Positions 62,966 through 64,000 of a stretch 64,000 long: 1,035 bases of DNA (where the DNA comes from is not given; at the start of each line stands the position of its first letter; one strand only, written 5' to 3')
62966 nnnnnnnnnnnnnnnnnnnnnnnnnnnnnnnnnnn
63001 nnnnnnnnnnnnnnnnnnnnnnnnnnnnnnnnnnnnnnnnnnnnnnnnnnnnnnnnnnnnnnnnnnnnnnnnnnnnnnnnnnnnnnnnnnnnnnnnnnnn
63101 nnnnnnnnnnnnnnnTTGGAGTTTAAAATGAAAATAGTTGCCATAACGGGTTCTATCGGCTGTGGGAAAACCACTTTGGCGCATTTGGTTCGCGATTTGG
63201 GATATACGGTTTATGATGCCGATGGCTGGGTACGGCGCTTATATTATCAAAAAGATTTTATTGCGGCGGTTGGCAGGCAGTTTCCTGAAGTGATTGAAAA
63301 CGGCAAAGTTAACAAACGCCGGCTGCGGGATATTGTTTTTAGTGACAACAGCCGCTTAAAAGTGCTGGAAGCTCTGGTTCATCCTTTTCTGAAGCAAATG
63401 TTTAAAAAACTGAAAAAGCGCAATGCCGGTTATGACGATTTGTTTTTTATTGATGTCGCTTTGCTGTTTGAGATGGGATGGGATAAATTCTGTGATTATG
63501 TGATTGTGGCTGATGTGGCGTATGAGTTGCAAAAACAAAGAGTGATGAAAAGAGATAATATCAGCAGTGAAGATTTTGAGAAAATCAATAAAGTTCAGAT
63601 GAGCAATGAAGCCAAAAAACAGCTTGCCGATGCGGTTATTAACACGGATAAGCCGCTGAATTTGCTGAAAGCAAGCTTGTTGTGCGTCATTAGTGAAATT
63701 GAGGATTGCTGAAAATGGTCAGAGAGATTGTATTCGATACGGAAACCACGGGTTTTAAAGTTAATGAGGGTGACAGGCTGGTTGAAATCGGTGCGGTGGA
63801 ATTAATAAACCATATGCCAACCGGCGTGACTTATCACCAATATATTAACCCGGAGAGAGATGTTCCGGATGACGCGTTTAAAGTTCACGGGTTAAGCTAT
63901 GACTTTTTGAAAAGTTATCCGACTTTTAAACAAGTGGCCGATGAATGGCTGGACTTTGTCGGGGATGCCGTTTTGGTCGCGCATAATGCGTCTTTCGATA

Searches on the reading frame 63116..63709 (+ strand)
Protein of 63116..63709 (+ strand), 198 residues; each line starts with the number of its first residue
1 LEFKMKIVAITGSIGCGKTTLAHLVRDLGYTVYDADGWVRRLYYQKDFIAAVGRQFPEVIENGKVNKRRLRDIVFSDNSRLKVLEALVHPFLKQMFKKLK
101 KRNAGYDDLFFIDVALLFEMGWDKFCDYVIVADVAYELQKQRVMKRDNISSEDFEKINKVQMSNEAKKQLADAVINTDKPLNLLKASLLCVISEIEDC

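Call 9: search_protein_families(library=pfam, proteins=[window:63116-63709:+], max_evalue=0.001)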
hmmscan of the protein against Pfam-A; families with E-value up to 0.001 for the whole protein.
window:63116-63709:+ (198 aa): 3 families
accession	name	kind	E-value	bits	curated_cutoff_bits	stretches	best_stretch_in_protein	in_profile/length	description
PF01121.26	CoaE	-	6.1e-40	137.3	27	1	7-179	2-176/180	Dephospho-CoA kinase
PF13521.12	AAA_28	-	0.00029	21.5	27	0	8-113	2-117/164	AAA domain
PF13238.12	AAA_18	-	0.0003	21.7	29.4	1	8-150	1-115/128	AAA domain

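Call 13: find_encoding_contigs(protein=window:63128-63709:+, flank=10000, max_places=6)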
Protein window:63128-63709:+ (194 aa): 20 contigs read that carry it; 4 places shown.
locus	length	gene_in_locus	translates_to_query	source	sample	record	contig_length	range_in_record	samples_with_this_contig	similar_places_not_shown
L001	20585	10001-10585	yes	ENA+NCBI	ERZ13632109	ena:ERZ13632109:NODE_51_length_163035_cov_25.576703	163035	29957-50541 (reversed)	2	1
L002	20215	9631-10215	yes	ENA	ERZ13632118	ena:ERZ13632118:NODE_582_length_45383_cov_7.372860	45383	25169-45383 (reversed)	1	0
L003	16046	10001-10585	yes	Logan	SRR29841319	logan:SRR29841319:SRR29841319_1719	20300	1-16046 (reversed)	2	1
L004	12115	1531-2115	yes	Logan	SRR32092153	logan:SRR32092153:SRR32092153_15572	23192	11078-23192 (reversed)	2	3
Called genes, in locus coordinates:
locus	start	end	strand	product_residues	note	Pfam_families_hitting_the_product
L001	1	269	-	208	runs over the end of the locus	PF02527:GidB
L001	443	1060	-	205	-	PF01966:HD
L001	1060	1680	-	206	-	PF08668:HDOD (weak), PF01966:HD (weak)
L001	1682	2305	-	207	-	PF08668:HDOD (weak), PF01966:HD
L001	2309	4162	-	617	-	PF00890:FAD_binding_2 (faint), PF01134:GIDA, PF07992:Pyr_redox_2 (faint), PF12831:FAD_oxidored, PF21680:GIDA_C_1st, PF13932:SAM_GIDA_C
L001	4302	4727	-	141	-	-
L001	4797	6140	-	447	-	PF10396:TrmE_N, PF12631:MnmE_helical, PF00350:Dynamin_N (faint), PF01926:MMR_HSR1, PF02421:FeoB_N, PF16897:MMR_HSR1_Xtn (weak)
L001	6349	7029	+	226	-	PF00702:Hydrolase, PF13419:HAD_2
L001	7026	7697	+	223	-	PF00702:Hydrolase, PF13419:HAD_2, PF13242:Hydrolase_like (weak)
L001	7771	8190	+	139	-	-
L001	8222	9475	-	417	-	PF07498:Rho_N, PF07497:Rho_RNA_bind, PF00006:ATP-synt_ab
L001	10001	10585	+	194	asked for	PF01121:CoaE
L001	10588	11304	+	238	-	PF00929:RNase_T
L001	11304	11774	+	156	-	PF00300:His_Phos_1 (faint)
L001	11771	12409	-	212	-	PF00730:HhH-GPD, PF00633:HHH (weak)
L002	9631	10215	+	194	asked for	PF01121:CoaE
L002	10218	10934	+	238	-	PF00929:RNase_T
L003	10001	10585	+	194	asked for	PF01121:CoaE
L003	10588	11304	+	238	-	PF00929:RNase_T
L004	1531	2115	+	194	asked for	PF01121:CoaE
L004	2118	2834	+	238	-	PF00929:RNase_T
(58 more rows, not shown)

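Call 16: find_related_loci(query=window:63128-63709:+, collection=genome_contigs, flank=10000)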
Query window:63128-63709:+ (194 aa) in genome_contigs; peptide patterns used: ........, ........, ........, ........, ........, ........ (x = any residue, [..] = any of these).
411 stretches matched a pattern; 9 encode a relative of the query (tblastn E <= 1e-3); 8 distinct loci.
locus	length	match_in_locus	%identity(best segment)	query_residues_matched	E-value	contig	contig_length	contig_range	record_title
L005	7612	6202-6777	61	1-192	5e-83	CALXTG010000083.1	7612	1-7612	MAG: uncultured Alphaproteobacteria bacterium isolate E01__bin302 genome assembly, contig: E01__k127_3295738, whole geno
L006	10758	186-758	61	1-191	1e-73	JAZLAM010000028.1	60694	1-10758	MAG: Alphaproteobacteria bacterium isolate T1900045076_TC20190070.MAGScoT_cleanbin_000006 SGB_4637_k141_2090096, whole g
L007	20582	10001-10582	54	1-194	9e-70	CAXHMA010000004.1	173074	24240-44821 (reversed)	MAG: uncultured Alphaproteobacteria bacterium isolate ena-SAMPLE-TAB-22-03-2024-10:43:23:852-115549 genome assembly, con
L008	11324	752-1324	64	1-191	3e-84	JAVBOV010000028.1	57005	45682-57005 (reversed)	MAG: Alphaproteobacteria bacterium isolate EPI_MAG_00118 c_000007324982, whole genome shotgun sequence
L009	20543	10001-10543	33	2-179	6e-26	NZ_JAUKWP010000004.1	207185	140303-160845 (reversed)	Lactobacillus sp. YT155 Scaffold4, whole genome shotgun sequence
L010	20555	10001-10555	29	4-184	1e-17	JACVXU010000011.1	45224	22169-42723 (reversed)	MAG: Bacteroidetes bacterium isolate B4_bin.17 scaffold_178, whole genome shotgun sequence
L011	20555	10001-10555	30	4-184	8e-17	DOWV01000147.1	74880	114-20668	MAG TPA_asm: Bacteroidetes bacterium isolate UBA9647 contig_2005, whole genome shotgun sequence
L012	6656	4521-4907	34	1-127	4e-15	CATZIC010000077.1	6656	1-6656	MAG TPA_asm: uncultured Clostridia bacterium isolate ERR9578231_bin.11_MetaWRAP_v1.3_MAG genome assembly, contig: ERZ185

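Call 32: find_related_loci(query=window:63128-63709:+, collection=metagenome_contigs, flank=6000)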
Query window:63128-63709:+ (194 aa) in metagenome_contigs; peptide patterns used: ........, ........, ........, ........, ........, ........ (x = any residue, [..] = any of these).
555 stretches matched a pattern; 12 encode a relative of the query (tblastn E <= 1e-3); 12 distinct loci.
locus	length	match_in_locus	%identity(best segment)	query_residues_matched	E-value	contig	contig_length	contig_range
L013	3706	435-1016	99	1-194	8e-134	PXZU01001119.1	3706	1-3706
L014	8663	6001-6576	61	1-192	3e-83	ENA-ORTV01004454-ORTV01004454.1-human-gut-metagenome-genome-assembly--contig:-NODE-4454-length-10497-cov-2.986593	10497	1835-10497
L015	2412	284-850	60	1-189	9e-79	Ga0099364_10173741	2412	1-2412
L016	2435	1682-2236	30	4-184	8e-21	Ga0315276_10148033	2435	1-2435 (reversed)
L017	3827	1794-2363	29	4-189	1e-20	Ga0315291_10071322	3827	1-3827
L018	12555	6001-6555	29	4-184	1e-19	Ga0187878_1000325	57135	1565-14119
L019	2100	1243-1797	30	4-184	4e-19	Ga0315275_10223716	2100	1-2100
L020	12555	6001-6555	30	4-184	8e-19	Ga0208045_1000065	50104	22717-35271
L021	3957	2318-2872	30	4-184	2e-18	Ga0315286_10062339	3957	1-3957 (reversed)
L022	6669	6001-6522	27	4-173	3e-14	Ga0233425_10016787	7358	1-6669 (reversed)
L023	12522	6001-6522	27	14-182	4e-13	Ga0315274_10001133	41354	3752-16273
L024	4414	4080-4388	28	4-99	2e-7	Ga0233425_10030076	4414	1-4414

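Call 33: find_homologous_proteins(query=window:63128-63709:+, max_evalue=1e-30)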
Query window:63128-63709:+ (194 aa): 1353 proteins with E <= 1e-30 among 1576 candidates; the best 120 are listed.
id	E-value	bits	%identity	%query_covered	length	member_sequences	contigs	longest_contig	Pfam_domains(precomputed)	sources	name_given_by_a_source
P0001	7.4e-123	425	99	100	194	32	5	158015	PF01121.27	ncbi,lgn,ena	-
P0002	9.0e-105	366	85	99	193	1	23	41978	PF01121.27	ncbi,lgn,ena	-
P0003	1.9e-103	362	85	99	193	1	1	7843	PF01121.27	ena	-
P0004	4.3e-96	338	79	99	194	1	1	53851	PF01121.27,PF13238.13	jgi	-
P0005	2.2e-93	329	76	100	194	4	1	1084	PF01121.27,PF13238.13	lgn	-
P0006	1.3e-89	317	72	99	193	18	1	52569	PF01121.27,PF13238.13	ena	-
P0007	1.9e-89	317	72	99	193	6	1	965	PF01121.27,PF13238.13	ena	-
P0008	4.5e-89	315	71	99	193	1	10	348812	PF01121.27,PF13238.13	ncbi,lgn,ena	-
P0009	4.9e-89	315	71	99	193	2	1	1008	PF01121.27,PF13238.13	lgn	-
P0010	5.9e-89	315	70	99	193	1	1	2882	PF01121.27,PF13238.13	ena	-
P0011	1.1e-88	314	70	99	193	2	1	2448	PF01121.27,PF13238.13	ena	-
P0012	1.1e-88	314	70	99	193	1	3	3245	PF01121.27,PF13238.13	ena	-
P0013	2.5e-88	313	70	100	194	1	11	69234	PF01121.27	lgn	-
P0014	3.5e-88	312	70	100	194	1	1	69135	PF01121.27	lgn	-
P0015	4.1e-88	312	70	100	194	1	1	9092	PF01121.27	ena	-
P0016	4.1e-88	312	70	100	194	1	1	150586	PF01121.27,PF13238.13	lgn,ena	-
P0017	5.5e-88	312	70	100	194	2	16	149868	PF01121.27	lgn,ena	-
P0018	7.3e-88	311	70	100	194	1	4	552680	PF01121.27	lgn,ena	-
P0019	8.2e-88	311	70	100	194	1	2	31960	PF01121.27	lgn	-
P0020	8.3e-88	311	70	100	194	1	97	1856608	PF01121.27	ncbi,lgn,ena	ncbi:MAG: dephospho-CoA kinase [Alphaproteobacteria bacterium]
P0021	8.9e-88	311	70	100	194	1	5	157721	PF01121.27,PF13238.13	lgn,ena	-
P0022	9.6e-88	311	70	100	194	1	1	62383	PF01121.27,PF13238.13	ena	-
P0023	1.1e-87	311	70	100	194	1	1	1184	PF01121.27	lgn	-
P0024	1.2e-87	311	70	100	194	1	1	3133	PF01121.27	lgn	-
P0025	1.2e-87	311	70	100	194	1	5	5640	PF01121.27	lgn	-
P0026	1.2e-87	311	70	100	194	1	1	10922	PF01121.27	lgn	-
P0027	1.3e-87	310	70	100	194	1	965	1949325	PF01121.27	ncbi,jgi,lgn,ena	jgi:dephospho-CoA kinase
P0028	1.4e-87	310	70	100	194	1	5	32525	PF01121.27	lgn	-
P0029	1.6e-87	310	70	100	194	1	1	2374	PF01121.27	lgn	-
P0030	1.6e-87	310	70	100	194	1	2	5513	PF01121.27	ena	-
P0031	1.6e-87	310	70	100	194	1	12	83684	PF01121.27,PF13238.13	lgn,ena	-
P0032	1.8e-87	310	70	100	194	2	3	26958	PF01121.27,PF13238.13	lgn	-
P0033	1.8e-87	310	70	100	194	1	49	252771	PF01121.27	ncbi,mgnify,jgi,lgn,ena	mgnify:FL=1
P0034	1.8e-87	310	70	100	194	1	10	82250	PF01121.27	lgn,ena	-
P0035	1.8e-87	310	69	100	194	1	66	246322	PF01121.27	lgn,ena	-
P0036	1.9e-87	310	70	100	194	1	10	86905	PF01121.27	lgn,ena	-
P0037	2.0e-87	310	70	100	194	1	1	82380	PF01121.27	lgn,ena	-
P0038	2.0e-87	310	70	100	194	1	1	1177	PF01121.27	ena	-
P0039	2.0e-87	310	70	100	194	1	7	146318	PF01121.27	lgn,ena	-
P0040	2.1e-87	310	70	100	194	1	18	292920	PF01121.27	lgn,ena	-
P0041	2.1e-87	310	70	100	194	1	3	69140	PF01121.27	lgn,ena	-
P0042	2.1e-87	310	70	100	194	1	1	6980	PF01121.27,PF13238.13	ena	-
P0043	2.2e-87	310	70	100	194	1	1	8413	PF01121.27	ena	-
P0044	2.2e-87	310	70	100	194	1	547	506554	PF01121.27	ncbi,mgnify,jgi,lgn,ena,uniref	jgi:dephospho-coA kinase|uniref:dephospho-CoA kinase n=1 Tax=Candidatus Scatocola faecipullorum TaxI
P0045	2.4e-87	310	70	100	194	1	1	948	PF01121.27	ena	-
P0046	2.5e-87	310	69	100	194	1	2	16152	PF01121.27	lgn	-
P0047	2.6e-87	310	70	100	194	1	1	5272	PF01121.27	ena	-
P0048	2.9e-87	309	70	100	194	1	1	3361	PF01121.27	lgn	-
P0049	2.9e-87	309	70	100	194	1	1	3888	PF01121.27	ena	-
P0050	2.9e-87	309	70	100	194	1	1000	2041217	PF01121.27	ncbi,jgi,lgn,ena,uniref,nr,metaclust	ncbi:dephospho-CoA kinase [Azospirillum sp. CAG:260]|jgi:dephospho-CoA kinase|uniref:Dephospho-CoA k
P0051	3.0e-87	309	70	100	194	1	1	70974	PF01121.27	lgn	-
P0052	3.1e-87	309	70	100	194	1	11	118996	PF01121.27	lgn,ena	-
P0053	3.6e-87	309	69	100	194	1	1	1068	PF01121.27,PF13238.13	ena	-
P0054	3.7e-87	309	69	100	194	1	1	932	PF01121.27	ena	-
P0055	3.7e-87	309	69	100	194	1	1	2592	PF01121.27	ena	-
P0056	3.7e-87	309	69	100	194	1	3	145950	PF01121.27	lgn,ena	-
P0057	3.8e-87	309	70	100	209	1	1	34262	PF01121.27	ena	-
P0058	3.9e-87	309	70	100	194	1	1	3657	PF01121.27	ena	-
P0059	3.9e-87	309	70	100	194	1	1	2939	PF01121.27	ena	-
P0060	4.0e-87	309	70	100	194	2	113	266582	PF01121.27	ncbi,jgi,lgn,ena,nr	ncbi:MAG: dephospho-CoA kinase [Azospirillum sp. 47_25]|jgi:dephospho-coA kinase|nr:MAG: dephospho-C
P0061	4.0e-87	309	70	100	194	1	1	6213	PF01121.27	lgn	-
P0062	4.0e-87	309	70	100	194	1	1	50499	PF01121.27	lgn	-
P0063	4.0e-87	309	69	100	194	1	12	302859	PF01121.27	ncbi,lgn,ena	-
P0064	4.0e-87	309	69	100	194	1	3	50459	PF01121.27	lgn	-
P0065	4.3e-87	309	70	100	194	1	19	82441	PF01121.27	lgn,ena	-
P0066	4.3e-87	309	69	99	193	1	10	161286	PF01121.27,PF13238.13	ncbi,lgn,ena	-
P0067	4.5e-87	309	69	100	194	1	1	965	PF01121.27,PF13238.13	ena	-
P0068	4.7e-87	309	70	100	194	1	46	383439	PF01121.27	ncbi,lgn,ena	-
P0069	4.9e-87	309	69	100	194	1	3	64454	PF01121.27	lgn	-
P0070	4.9e-87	309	70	100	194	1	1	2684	PF01121.27,PF13238.13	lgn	-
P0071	5.1e-87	309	70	100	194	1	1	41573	PF01121.27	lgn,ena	-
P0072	5.1e-87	309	70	100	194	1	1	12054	PF01121.27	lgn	-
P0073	5.4e-87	309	69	100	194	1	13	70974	PF01121.27,PF13238.13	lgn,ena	-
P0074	5.4e-87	308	69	100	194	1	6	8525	PF01121.27,PF13238.13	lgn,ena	-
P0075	5.7e-87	308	70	100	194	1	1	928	PF01121.27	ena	-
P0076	5.8e-87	308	70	100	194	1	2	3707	PF01121.27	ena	-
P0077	6.2e-87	308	69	100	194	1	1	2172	PF01121.27,PF13238.13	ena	-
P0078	6.9e-87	308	70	100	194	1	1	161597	PF01121.27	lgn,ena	-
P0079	7.0e-87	308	69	100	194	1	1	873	PF01121.27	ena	-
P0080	7.4e-87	308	69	100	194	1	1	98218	PF01121.27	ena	-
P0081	7.4e-87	308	69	100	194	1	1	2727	PF01121.27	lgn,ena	-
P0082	7.4e-87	308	69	100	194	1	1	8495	PF01121.27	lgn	-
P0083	7.9e-87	308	69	100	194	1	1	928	PF01121.27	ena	-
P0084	7.9e-87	308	69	100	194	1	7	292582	PF01121.27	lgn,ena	-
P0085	8.2e-87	308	70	100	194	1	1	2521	PF01121.27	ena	-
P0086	8.3e-87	308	70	100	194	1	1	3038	PF01121.27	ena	-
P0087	8.5e-87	308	69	100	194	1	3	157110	PF01121.27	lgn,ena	-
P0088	8.8e-87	308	69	100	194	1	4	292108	PF01121.27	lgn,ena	-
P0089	8.9e-87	308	69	100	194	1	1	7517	PF01121.27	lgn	-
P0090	9.0e-87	308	69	100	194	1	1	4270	PF01121.27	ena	-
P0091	9.5e-87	308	69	99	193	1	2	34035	PF01121.27,PF13238.13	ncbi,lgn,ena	-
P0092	9.6e-87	308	69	100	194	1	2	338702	PF01121.27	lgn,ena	-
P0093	1.0e-86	308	69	100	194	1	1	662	PF01121.27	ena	-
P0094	1.0e-86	308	69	100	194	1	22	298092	PF01121.27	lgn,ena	-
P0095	1.0e-86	308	69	100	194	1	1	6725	PF01121.27,PF13238.13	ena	-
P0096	1.0e-86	308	69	100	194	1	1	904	PF01121.27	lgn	-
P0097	1.1e-86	308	69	100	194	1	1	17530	PF01121.27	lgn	-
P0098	1.1e-86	308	69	100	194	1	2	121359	PF01121.27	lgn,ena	-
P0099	1.1e-86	308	69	100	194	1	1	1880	PF01121.27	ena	-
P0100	1.1e-86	308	70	100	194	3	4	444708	PF01121.27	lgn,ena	-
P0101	1.1e-86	307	69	100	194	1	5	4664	PF01121.27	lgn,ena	-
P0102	1.1e-86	307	69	100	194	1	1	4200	PF01121.27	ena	-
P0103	1.1e-86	307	69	100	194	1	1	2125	PF01121.27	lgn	-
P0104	1.1e-86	307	69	100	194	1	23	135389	PF01121.27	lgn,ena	-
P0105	1.2e-86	307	69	100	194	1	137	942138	PF01121.27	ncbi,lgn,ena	-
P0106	1.3e-86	307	69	100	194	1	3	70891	PF01121.27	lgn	-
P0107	1.4e-86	307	69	100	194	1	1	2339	PF01121.27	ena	-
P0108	1.4e-86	307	69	100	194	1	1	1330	PF01121.27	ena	-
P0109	1.4e-86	307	69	100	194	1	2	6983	PF01121.27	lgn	-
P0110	1.4e-86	307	69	100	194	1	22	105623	PF01121.27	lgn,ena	-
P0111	1.4e-86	307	70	100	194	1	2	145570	PF01121.27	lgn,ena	-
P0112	1.5e-86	307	70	100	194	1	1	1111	PF01121.27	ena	-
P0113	1.6e-86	307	69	100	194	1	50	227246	PF01121.27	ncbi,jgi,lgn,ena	jgi:dephospho-coA kinase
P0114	1.7e-86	307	69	100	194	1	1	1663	PF01121.27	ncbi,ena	-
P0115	1.7e-86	307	69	100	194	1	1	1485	PF01121.27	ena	-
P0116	1.7e-86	307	69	100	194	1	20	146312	PF01121.27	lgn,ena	-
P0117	1.8e-86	307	69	100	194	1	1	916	PF01121.27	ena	-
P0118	2.0e-86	307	69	100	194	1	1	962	PF01121.27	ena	-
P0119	2.0e-86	307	69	100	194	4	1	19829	PF01121.27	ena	-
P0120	2.1e-86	307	69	100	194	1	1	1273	PF01121.27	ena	-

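Call 34: find_encoding_contigs(protein=P0002, flank=10000, max_places=1)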
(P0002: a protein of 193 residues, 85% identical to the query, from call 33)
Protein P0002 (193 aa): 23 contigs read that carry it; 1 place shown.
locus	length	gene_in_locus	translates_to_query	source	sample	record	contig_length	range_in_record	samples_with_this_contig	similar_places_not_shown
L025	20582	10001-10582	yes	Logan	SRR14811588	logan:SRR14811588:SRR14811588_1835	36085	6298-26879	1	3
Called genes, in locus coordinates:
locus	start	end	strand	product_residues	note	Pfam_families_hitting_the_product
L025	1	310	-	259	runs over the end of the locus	PF00142:Fer4_NifH, PF01656:CbiA, PF02374:ArsA_ATPase (weak), PF06564:CBP_BcsQ, PF09140:MipZ, PF10609:ParA, PF13614:AAA_31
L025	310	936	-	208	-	PF02527:GidB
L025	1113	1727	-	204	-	PF01966:HD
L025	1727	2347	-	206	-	PF08668:HDOD (weak), PF01966:HD (weak)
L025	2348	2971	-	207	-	PF08668:HDOD (weak), PF01966:HD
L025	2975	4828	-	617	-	PF00890:FAD_binding_2 (faint), PF01134:GIDA, PF07992:Pyr_redox_2 (faint), PF12831:FAD_oxidored, PF21680:GIDA_C_1st, PF13932:SAM_GIDA_C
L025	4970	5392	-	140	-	-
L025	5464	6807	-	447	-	PF10396:TrmE_N, PF12631:MnmE_helical, PF00350:Dynamin_N (faint), PF01926:MMR_HSR1, PF02421:FeoB_N, PF16897:MMR_HSR1_Xtn (weak)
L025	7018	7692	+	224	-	PF00702:Hydrolase, PF13419:HAD_2, PF13242:Hydrolase_like (weak)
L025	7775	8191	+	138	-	-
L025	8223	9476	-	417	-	PF07498:Rho_N, PF07497:Rho_RNA_bind, PF00006:ATP-synt_ab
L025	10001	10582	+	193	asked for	PF01121:CoaE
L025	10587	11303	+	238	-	PF00929:RNase_T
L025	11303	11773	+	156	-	PF00300:His_Phos_1 (faint)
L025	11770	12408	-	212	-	PF00730:HhH-GPD, PF00633:HHH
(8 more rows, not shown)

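Call 35: find_encoding_contigs(protein=P0004, flank=10000, max_places=1)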
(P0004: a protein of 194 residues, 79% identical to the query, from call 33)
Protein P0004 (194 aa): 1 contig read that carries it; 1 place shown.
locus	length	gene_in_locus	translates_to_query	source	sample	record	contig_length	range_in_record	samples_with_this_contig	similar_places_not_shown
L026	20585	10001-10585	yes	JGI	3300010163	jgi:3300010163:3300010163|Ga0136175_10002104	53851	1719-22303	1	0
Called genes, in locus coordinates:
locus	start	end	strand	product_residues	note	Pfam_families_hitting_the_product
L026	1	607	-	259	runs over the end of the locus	PF00142:Fer4_NifH, PF01656:CbiA, PF02374:ArsA_ATPase (weak), PF06564:CBP_BcsQ, PF09140:MipZ, PF10609:ParA, PF13614:AAA_31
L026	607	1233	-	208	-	PF02527:GidB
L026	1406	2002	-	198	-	PF08668:HDOD (weak), PF01966:HD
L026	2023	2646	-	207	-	PF08668:HDOD (weak), PF01966:HD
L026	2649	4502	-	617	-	PF01134:GIDA, PF12831:FAD_oxidored, PF21680:GIDA_C_1st, PF13932:SAM_GIDA_C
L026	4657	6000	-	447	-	PF10396:TrmE_N, PF12631:MnmE_helical, PF00350:Dynamin_N (faint), PF01926:MMR_HSR1, PF02421:FeoB_N, PF16897:MMR_HSR1_Xtn (weak)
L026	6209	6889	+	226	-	PF00702:Hydrolase, PF13419:HAD_2, PF13242:Hydrolase_like (weak)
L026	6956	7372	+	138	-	-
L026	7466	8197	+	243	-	-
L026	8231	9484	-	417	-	PF07498:Rho_N, PF07497:Rho_RNA_bind, PF00006:ATP-synt_ab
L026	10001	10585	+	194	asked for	PF01121:CoaE, PF13238:AAA_18 (weak)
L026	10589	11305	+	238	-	PF00929:RNase_T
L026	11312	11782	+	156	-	-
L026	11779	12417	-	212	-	PF00730:HhH-GPD, PF00633:HHH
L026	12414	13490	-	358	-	PF00814:TsaD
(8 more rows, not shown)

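Call 36: find_encoding_contigs(protein=P0008, flank=10000, max_places=1)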
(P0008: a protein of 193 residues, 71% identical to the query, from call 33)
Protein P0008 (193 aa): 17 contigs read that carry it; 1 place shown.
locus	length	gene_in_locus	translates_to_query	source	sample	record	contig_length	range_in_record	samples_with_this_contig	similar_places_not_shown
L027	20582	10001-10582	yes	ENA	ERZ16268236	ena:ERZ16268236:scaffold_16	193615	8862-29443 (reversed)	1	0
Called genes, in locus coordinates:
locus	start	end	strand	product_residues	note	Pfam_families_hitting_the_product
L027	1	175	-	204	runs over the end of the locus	PF02527:GidB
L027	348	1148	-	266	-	PF02811:PHP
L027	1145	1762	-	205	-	PF01966:HD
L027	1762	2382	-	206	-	PF01966:HD (weak)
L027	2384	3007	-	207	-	PF08668:HDOD, PF01966:HD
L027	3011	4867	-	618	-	PF00890:FAD_binding_2 (faint), PF01134:GIDA, PF12831:FAD_oxidored, PF21680:GIDA_C_1st, PF13932:SAM_GIDA_C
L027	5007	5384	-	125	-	-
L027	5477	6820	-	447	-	PF10396:TrmE_N, PF12631:MnmE_helical, PF00350:Dynamin_N (faint), PF01926:MMR_HSR1, PF02421:FeoB_N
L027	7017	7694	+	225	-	PF00702:Hydrolase, PF13419:HAD_2, PF13242:Hydrolase_like (faint)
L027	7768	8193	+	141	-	-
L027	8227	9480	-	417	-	PF07498:Rho_N, PF07497:Rho_RNA_bind, PF00006:ATP-synt_ab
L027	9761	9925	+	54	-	-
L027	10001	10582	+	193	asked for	PF01121:CoaE, PF13238:AAA_18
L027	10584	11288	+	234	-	PF00929:RNase_T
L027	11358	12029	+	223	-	-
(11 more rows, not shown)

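Call 37: find_encoding_contigs(protein=P0050, flank=10000, max_places=1)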
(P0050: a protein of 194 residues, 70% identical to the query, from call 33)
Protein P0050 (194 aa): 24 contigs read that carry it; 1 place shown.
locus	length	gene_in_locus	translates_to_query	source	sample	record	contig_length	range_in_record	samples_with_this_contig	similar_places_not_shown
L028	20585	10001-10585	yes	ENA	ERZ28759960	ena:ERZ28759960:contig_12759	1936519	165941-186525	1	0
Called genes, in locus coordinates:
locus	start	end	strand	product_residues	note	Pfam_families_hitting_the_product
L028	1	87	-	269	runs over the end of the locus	PF02195:ParB_N, PF17762:HTH_ParB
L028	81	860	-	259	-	PF00142:Fer4_NifH, PF01656:CbiA, PF02374:ArsA_ATPase (weak), PF06564:CBP_BcsQ, PF09140:MipZ, PF10609:ParA, PF13614:AAA_31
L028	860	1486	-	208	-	PF02527:GidB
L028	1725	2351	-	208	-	PF08668:HDOD (weak), PF01966:HD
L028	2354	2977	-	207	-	PF08668:HDOD, PF01966:HD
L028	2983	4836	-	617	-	PF01134:GIDA, PF12831:FAD_oxidored, PF21680:GIDA_C_1st, PF13932:SAM_GIDA_C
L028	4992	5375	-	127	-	-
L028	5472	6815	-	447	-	PF10396:TrmE_N, PF12631:MnmE_helical, PF00350:Dynamin_N (faint), PF01926:MMR_HSR1, PF02421:FeoB_N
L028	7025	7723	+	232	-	PF00702:Hydrolase, PF13419:HAD_2, PF13242:Hydrolase_like (faint)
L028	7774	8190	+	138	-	-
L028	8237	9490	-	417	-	PF07498:Rho_N, PF07497:Rho_RNA_bind, PF00006:ATP-synt_ab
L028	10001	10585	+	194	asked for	PF01121:CoaE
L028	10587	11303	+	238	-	PF00929:RNase_T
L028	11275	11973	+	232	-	-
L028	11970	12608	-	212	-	PF00730:HhH-GPD, PF00633:HHH (weak)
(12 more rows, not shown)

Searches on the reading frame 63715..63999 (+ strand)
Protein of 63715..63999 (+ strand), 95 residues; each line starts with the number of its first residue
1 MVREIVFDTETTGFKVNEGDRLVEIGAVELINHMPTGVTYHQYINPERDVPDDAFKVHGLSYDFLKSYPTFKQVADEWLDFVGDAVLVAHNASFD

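Call 9: search_protein_families(library=pfam, proteins=[window:63715-63999:+], max_evalue=0.001)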
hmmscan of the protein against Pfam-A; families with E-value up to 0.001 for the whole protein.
window:63715-63999:+ (95 aa): 1 family
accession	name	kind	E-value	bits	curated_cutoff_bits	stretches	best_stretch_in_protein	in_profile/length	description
PF00929.31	RNase_T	-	1.2e-23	84.9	24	1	5-95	1-95/164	Exonuclease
